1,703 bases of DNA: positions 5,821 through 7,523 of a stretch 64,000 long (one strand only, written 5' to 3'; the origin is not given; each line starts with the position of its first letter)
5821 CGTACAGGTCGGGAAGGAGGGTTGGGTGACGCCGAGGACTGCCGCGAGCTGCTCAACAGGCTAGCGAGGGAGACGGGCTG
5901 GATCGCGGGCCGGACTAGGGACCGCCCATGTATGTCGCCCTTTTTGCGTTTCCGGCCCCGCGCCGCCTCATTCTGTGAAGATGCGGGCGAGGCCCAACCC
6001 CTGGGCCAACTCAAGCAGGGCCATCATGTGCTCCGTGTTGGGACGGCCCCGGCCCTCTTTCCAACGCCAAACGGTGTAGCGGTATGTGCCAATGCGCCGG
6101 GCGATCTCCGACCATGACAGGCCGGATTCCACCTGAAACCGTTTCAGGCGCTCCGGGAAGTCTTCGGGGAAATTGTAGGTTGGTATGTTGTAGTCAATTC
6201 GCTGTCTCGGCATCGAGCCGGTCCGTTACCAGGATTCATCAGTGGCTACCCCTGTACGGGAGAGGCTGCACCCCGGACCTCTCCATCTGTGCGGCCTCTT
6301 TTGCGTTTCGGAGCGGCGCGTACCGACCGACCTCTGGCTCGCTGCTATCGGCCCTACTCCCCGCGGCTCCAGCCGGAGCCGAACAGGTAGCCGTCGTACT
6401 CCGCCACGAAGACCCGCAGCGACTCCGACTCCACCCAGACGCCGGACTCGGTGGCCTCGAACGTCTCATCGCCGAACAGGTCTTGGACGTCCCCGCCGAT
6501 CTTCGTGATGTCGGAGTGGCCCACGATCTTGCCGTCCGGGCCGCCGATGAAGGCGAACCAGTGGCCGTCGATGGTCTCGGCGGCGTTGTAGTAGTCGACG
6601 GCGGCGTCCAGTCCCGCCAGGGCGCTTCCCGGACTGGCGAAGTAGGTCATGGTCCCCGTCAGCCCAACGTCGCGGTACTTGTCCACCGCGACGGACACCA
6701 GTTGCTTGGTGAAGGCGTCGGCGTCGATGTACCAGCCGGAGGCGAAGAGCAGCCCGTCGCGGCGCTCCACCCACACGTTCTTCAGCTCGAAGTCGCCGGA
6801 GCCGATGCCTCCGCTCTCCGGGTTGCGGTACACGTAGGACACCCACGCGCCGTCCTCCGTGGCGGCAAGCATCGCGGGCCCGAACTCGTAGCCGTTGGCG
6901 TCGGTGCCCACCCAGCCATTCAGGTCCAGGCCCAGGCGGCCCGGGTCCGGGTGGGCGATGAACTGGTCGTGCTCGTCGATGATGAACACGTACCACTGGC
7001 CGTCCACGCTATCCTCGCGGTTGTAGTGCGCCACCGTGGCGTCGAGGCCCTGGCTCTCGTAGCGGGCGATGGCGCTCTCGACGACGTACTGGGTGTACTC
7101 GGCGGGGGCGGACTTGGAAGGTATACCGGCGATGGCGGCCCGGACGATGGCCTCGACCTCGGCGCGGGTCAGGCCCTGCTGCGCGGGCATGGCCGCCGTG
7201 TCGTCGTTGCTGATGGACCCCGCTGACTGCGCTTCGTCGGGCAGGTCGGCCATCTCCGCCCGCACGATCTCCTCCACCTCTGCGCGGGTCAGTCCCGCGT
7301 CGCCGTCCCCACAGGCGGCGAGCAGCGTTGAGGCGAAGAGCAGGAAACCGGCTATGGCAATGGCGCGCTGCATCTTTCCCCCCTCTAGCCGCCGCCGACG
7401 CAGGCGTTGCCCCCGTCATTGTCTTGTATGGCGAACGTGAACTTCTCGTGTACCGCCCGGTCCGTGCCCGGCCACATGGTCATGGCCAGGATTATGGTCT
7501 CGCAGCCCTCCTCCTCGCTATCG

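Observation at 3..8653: Unassigned ~130-150 aa domain present twice in each of two neighbouring secreted proteins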

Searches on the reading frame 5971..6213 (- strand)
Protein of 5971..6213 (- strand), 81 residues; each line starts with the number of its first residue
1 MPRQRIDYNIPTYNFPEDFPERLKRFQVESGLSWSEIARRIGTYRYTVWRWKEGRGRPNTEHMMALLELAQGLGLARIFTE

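Call 37: search_protein_families(library=pfam, proteins=[window:5971-6213:-], max_evalue=0.001)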
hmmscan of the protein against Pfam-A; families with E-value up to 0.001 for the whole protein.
window:5971-6213:- (81 aa): 2 families
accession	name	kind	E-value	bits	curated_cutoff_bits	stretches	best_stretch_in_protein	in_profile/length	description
PF13384.12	HTH_23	-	5.3e-05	23.3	24.6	1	29-53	15-39/50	Homeodomain-like domain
PF13560.12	HTH_31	-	8.8e-05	23.2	27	1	21-76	4-57/64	Helix-turn-helix domain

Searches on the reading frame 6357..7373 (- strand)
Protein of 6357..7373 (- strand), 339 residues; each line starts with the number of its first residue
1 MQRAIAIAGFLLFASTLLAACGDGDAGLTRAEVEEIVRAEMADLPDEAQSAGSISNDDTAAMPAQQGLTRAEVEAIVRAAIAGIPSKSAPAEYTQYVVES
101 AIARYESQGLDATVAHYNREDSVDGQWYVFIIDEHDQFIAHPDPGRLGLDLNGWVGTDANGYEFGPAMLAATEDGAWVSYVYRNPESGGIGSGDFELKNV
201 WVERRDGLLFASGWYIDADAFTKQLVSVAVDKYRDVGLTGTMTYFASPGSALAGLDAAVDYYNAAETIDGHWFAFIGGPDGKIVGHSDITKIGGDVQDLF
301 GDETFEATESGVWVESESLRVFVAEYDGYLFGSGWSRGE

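Call 37: search_protein_families(library=pfam, proteins=[window:6357-7373:-], max_evalue=0.001)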
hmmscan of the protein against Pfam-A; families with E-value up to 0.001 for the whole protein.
window:6357-7373:- (339 aa): 3 families
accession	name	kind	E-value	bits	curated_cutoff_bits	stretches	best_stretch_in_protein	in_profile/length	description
PF17203.10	sCache_3_2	-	2.8e-07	31.1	28.4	1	104-152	34-79/140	Single cache domain 3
PF08269.17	dCache_2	-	0.00015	21.5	26.5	1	123-185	91-154/298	Cache domain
PF17200.10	sCache_2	-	0.00018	21.9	25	1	116-189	53-118/155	Single Cache domain 2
